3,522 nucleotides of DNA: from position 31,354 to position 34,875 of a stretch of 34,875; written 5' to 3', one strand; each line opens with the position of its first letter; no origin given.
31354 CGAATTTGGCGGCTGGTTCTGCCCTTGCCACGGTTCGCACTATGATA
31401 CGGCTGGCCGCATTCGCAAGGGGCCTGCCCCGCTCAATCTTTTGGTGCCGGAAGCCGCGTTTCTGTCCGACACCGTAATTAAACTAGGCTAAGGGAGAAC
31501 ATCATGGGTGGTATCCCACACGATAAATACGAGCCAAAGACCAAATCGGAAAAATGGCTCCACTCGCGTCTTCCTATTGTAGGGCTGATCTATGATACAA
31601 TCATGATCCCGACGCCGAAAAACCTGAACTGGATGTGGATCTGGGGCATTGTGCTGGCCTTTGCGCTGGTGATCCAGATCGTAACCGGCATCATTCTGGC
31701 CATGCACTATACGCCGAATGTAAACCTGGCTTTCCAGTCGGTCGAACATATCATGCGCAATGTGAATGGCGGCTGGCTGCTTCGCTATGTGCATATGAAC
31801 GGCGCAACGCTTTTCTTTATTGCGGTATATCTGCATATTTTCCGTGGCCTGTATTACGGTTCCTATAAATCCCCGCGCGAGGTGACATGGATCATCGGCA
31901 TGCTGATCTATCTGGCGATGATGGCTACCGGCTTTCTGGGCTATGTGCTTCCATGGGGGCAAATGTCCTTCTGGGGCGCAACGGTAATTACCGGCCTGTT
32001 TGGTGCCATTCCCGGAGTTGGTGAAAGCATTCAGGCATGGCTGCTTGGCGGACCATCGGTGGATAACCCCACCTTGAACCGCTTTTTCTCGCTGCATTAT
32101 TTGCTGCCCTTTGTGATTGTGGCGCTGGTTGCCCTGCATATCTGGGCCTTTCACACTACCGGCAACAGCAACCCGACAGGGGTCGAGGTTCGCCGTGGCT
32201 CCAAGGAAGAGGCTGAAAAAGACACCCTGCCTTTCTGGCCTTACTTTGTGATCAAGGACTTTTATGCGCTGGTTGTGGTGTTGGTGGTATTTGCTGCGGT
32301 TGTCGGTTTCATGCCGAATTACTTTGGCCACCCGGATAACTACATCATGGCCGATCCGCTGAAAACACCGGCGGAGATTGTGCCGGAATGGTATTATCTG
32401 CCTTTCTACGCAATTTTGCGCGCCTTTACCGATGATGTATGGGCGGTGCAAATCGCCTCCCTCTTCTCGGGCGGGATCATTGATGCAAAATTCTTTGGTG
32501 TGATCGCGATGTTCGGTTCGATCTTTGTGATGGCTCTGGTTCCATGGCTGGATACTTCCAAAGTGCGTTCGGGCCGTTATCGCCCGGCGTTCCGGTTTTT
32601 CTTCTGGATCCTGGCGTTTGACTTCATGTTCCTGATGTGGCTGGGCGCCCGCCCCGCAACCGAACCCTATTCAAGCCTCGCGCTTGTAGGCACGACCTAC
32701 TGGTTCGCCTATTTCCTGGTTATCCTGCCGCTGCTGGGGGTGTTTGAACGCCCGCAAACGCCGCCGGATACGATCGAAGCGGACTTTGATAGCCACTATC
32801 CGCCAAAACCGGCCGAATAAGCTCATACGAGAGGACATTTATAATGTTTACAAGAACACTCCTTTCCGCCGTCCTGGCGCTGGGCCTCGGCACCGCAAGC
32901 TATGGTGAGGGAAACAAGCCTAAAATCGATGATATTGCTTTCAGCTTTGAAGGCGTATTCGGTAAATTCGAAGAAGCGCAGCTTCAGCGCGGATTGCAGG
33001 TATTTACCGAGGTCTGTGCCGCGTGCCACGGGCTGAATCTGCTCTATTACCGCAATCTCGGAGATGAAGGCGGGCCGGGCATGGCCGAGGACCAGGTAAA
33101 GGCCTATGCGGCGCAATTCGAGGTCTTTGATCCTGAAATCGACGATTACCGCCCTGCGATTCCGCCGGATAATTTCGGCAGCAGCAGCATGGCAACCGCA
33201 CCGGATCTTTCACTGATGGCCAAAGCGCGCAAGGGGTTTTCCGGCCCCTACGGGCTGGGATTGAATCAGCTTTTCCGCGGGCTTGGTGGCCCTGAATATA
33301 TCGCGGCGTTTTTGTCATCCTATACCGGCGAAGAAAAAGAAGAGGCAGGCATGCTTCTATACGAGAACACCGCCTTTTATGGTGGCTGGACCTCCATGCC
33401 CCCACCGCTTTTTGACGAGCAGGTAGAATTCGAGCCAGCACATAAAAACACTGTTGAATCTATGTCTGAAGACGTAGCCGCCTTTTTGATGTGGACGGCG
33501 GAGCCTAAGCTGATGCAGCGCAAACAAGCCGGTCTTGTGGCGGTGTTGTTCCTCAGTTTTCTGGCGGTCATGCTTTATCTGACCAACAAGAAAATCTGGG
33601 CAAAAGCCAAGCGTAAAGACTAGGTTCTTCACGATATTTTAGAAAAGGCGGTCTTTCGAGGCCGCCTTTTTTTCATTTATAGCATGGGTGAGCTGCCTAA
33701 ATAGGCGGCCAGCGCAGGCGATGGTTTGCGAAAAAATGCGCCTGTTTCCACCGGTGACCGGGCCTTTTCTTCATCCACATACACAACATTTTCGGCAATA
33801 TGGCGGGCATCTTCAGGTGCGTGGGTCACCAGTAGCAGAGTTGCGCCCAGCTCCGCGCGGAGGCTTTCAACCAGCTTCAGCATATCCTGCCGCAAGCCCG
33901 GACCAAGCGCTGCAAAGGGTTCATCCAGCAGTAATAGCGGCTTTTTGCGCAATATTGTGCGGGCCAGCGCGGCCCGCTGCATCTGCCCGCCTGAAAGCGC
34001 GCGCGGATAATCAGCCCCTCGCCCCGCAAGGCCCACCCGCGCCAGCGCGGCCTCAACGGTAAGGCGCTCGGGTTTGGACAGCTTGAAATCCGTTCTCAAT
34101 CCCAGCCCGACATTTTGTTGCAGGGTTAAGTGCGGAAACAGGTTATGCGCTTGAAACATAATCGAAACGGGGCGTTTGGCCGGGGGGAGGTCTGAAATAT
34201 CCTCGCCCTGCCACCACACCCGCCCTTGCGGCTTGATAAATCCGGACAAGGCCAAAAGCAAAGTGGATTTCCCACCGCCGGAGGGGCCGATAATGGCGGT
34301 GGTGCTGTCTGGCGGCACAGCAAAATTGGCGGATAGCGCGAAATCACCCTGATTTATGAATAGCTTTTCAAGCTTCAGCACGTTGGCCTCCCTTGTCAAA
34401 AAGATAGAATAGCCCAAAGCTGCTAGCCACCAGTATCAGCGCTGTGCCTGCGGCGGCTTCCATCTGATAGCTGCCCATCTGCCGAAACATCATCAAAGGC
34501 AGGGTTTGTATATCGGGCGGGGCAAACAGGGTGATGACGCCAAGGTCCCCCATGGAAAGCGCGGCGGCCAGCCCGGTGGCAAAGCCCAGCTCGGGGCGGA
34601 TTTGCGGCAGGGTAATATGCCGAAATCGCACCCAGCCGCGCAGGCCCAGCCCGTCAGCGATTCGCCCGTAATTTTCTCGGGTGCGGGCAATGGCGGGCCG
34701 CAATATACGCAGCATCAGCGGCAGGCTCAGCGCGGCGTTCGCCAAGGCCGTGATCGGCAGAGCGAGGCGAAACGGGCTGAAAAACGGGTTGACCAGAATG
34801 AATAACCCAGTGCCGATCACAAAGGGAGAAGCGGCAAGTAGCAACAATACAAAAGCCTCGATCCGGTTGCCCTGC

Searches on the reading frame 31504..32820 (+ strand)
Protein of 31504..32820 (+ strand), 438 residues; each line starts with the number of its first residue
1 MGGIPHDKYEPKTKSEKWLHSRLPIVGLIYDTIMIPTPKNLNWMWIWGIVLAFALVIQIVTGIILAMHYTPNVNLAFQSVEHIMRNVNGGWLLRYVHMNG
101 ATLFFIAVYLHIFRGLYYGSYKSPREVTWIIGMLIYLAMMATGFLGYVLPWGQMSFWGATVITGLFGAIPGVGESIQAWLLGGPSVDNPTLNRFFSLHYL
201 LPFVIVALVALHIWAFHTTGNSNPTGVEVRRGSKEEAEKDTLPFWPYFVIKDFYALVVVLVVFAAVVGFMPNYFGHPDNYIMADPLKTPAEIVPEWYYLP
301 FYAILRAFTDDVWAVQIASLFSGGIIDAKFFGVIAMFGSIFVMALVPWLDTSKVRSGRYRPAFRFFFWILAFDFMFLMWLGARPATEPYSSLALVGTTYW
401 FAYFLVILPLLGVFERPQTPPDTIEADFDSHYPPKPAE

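Call 106: search_protein_families(library=pfam, proteins=[window:31504-32820:+], max_evalue=0.001)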
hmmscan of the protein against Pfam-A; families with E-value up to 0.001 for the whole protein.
window:31504-32820:+ (438 aa): 4 families
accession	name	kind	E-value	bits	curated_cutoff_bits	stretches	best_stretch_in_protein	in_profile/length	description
PF00033.24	Cytochrome_B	-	1.6e-69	234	27.2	1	35-220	4-189/189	Cytochrome b/b6/petB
PF13631.11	Cytochrom_B_N_2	-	1e-44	152.9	27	1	103-277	2-169/169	Cytochrome b(N-terminal)/b6/petB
PF00032.22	Cytochrom_B_C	-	2.6e-36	124.4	20.7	1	283-401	2-102/102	Cytochrome b(C-terminal)/b6/petD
PF14358.11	DUF4405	-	0.00013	22.8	26.7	1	47-113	2-63/66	Domain of unknown function (DUF4405)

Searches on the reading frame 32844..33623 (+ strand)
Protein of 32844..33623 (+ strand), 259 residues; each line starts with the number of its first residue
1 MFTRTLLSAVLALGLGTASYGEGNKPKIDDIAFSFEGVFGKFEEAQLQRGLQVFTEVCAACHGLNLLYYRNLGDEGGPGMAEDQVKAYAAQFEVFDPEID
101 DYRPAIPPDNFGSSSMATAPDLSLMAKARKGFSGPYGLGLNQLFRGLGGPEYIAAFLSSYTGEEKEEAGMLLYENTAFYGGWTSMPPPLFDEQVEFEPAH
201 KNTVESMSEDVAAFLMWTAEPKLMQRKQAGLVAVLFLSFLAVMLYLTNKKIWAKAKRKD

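Call 106: search_protein_families(library=pfam, proteins=[window:32844-33623:+], max_evalue=0.001)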
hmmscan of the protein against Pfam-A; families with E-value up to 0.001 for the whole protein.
window:32844-33623:+ (259 aa): 1 family
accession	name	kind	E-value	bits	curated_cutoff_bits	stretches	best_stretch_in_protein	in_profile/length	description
PF02167.20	Cytochrom_C1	-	8.5e-64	215.7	22.8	1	33-254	1-218/219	Cytochrome C1 family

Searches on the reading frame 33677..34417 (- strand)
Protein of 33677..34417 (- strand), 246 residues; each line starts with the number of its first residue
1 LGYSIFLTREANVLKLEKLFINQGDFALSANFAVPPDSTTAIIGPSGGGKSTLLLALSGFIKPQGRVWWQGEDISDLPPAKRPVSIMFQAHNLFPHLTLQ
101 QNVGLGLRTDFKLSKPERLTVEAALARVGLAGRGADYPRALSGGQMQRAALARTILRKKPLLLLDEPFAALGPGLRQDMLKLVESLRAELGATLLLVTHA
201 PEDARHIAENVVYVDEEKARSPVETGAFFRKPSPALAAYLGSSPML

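Call 106: search_protein_families(library=pfam, proteins=[window:33677-34417:-], max_evalue=0.001)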
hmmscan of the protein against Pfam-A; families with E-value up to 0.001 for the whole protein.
window:33677-34417:- (246 aa): 5 families
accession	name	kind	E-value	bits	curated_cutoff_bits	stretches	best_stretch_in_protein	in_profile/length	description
PF00005.33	ABC_tran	-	2.8e-30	106.1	25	1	30-169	4-137/137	ABC transporter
PF13304.12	AAA_21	-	1.6e-08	35.4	27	0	146-201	242-300/304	AAA domain, putative AbiEii toxin, Type IV TA system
PF13481.12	AAA_25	-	8e-06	26.1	27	0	35-84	31-75/195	AAA domain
PF13555.12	AAA_29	-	2.3e-05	24.5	27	1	21-65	7-50/61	P-loop containing region of AAA domain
PF02463.25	SMC_N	-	0.0002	21.3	40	0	140-212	136-209/220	RecF/RecN/SMC N terminal domain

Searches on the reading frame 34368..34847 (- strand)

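Call 106: search_protein_families(library=pfam, proteins=[window:34368-34847:-], max_evalue=0.001)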
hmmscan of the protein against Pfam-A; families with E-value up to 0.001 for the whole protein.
window:34368-34847:- (159 aa): 1 family
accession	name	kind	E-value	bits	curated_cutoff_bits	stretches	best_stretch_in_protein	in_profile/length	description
PF00528.27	BPD_transp_1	-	3.8e-06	27.2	26.4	1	6-146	30-171/184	Binding-protein-dependent transport system inner membrane component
